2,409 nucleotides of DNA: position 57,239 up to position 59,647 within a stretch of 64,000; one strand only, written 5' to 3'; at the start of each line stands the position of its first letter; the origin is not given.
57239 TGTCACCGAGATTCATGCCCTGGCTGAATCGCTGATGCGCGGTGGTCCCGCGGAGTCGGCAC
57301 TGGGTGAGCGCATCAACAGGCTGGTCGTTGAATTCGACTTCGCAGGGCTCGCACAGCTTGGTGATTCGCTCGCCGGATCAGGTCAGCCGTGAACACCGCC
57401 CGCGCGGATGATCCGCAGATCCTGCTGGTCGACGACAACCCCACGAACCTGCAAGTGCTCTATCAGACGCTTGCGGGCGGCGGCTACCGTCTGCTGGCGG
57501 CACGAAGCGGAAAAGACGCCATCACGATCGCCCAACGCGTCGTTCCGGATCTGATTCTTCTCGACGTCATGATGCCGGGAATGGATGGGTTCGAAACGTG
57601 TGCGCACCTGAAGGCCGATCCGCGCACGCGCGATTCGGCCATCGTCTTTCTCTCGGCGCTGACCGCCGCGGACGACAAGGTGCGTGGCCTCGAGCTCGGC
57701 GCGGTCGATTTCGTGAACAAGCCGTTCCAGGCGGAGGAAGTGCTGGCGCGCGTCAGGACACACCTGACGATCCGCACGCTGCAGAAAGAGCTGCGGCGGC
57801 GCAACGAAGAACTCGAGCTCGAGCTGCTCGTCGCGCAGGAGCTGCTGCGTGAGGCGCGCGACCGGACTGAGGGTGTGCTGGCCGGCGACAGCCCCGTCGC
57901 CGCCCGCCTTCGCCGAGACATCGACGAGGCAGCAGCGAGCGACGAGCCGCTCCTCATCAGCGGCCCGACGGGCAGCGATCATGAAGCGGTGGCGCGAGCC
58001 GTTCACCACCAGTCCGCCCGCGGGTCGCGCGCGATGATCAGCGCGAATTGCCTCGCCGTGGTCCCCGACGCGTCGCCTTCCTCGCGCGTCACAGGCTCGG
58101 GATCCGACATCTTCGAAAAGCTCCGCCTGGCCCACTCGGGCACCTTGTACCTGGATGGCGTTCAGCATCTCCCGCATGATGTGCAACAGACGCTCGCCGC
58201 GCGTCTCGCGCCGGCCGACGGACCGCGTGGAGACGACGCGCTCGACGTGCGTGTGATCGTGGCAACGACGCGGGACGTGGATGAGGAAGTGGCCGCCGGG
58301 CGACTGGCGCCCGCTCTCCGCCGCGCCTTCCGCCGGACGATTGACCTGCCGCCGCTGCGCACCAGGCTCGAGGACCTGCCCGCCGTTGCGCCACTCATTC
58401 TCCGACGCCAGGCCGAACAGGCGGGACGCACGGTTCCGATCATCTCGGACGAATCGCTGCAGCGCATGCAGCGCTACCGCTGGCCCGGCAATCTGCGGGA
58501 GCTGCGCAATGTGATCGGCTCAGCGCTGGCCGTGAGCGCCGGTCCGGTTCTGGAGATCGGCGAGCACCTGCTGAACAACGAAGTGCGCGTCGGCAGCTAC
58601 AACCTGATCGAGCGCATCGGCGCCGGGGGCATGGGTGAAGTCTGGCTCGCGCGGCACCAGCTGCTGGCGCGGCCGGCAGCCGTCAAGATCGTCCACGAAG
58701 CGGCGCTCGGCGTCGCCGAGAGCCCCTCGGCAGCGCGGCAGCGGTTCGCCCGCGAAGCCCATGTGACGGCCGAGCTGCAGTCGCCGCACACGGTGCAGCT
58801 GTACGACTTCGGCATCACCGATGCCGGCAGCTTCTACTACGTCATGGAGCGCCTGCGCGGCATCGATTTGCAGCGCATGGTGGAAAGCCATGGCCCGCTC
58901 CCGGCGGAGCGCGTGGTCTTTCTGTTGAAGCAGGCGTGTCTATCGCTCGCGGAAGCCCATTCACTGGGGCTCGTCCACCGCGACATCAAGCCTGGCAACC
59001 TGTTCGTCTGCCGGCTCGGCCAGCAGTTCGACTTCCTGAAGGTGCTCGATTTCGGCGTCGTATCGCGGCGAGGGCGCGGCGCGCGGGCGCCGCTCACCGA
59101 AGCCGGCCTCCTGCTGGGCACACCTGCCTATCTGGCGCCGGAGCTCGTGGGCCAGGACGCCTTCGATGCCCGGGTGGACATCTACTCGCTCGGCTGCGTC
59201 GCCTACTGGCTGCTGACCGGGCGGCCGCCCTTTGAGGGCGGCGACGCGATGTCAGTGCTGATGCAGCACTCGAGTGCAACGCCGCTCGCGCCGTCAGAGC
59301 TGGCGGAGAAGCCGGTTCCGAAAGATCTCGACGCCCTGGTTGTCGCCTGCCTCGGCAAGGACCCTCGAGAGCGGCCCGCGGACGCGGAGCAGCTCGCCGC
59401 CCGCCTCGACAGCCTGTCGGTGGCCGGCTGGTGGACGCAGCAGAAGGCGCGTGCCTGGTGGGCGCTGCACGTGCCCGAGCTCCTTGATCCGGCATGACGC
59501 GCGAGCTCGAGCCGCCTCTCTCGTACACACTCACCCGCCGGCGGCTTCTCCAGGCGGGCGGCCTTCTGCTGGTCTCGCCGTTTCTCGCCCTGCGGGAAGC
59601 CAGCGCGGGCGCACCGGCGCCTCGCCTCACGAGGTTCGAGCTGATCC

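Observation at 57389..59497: REC / catalytically degenerate sigma54-type AAA+ / Ser-Thr kinase fusion protein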

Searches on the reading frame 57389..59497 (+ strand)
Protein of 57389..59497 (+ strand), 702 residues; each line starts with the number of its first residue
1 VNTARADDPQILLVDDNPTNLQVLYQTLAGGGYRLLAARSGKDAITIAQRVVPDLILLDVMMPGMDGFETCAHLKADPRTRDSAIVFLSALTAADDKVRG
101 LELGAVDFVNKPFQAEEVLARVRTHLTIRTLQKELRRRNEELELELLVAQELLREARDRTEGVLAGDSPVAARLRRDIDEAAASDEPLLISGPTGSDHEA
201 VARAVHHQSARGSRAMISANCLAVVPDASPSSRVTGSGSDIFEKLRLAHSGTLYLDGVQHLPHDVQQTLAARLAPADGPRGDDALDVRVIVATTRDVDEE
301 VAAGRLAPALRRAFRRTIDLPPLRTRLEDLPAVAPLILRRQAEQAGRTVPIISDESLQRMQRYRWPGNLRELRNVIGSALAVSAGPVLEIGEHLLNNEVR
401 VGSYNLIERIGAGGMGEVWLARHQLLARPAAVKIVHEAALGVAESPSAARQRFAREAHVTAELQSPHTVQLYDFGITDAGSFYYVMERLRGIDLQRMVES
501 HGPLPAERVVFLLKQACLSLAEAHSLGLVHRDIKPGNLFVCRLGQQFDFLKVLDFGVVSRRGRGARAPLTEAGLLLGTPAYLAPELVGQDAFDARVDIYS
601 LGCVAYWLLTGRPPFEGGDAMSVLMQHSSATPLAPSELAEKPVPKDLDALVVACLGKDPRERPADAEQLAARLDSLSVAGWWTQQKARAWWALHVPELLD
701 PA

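Call 3: search_protein_families(library=pfam, proteins=[window:57389-59497:+], max_evalue=0.1)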
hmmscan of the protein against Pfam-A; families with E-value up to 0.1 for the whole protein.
window:57389-59497:+ (702 aa): 7 families
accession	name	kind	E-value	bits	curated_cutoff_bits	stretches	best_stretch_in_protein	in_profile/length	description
PF00069.31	Pkinase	-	2.5e-43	148.8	31.7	1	404-668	1-256/263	Protein kinase domain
PF00072.30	Response_reg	-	9.6e-27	93.8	30.2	1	11-123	1-111/111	Response regulator receiver domain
PF07714.23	PK_Tyr_Ser-Thr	-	2e-21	76.9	23.1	1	406-664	3-250/258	Protein tyrosine and serine/threonine kinase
PF00158.32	Sigma54_activat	-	1.5e-17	64.2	20.2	1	165-307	2-155/168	Sigma-54 interaction domain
PF14532.12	Sigma54_activ_2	-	1.6e-16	61.2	25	1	166-323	2-138/138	Sigma-54 interaction domain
PF25601.1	AAA_lid_14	-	6.6e-15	55.1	27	1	324-390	1-67/87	AAA+ ATPase lid domain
PF03109.22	ABC1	-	0.00082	19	22.9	1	484-571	145-227/244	ABC1 atypical kinase-like domain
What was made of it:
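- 57419..57757 (+): Receiver domain (aa 11-123). The acidic pair is D15/D16, the acceptor is D59 (nt 57563-57565), then S89 and K111. Pfam E 9.6e-27 (call 3).
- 58358..58558 (+): AAA+ lid subdomain (aa 324-390) with the LRxRxxD and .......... motifs retained. Pfam AAA_lid_14, E 6.6e-15 (call 3).
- On Bacterial enhancer-binding protein (sigma-54 activator, NtrC family): PF00158 at 64 bits and PF25601 at 55 bits (call 3).
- On Two-component response regulator: PF00072, E 9.6e-27 (call 3).
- On Hanks-type Ser/Thr protein kinase: PF00069, E 2.5e-43 (call 3).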

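Call 4: search_protein_families(library=ncbifam, proteins=[window:57389-59497:+], max_evalue=0.1)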
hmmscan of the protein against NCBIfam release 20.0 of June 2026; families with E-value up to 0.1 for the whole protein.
window:57389-59497:+ (702 aa): 127 families (the best 25 are shown)
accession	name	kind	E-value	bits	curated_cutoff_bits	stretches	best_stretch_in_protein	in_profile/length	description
NF033483.0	PknB_PASTA_kin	equivalog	8.1e-73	246.3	450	1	403-677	8-269/563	Stk1 family PASTA domain-containing Ser/Thr kinase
NF051870.1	NAssimRespRegNtrX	equivalog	1.6e-50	172.3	600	1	10-399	3-385/452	nitrogen assimilation response regulator NtrX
NF008469.0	PRK11361.1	equivalog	1.4e-49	169.1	714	1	10-388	6-381/461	acetoacetate metabolism transcriptional regulator AtoC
TIGR02915.1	PEP_resp_reg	equivalog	3e-45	154.9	502.6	1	11-389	1-378/445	PEP-CTERM-box response regulator transcription factor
NF052427.1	StpK7MSMEG_1200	equivalog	4e-44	151.1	900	1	400-672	5-264/601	serine/threonine protein kinase StpK7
TIGR01818.1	ntrC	equivalog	1.1e-42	146.4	558.6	1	11-385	1-369/463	nitrogen regulation protein NR(I)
NF007689.0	PRK10365.1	equivalog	6.5e-42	143.8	760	1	7-386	4-375/441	sigma-54-dependent response regulator transcription factor ZraR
NF041946.1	LuxO_transreg_Vib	equivalog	9.4e-41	140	800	1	32-385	20-368/463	quorum-sensing sigma-54 dependent transcriptional regulator LuxO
NF011695.0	PRK15115.1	equivalog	1.6e-39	136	763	1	9-389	7-374/445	two-component system response regulator GlrR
TIGR03903.1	TOMM_kin_cyc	equivalog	2.6e-39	134.9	705.75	1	431-679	7-250/1267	TOMM system kinase/cyclase fusion protein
NF007135.0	PRK09581.1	equivalog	9.8e-39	133.4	474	1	10-152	4-145/457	PleD family two-component system response regulator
NF047741.1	antiphage_MADS6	equivalog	8.3e-37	127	460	2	514-677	306-461/612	methylation-associated defense system protein kinase MAD6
NF003451.0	PRK05022.1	equivalog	9e-37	126.9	476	1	128-380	156-420/512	nitric oxide reductase transcriptional regulator NorR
NF008176.1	PRK10923.1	equivalog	3.7e-36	124.7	620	1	11-379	6-367/469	nitrogen regulation protein NR(I)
TIGR01817.1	nifA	equivalog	3.6e-32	111.8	528.85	1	121-387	155-432/534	nif-specific transcriptional activator NifA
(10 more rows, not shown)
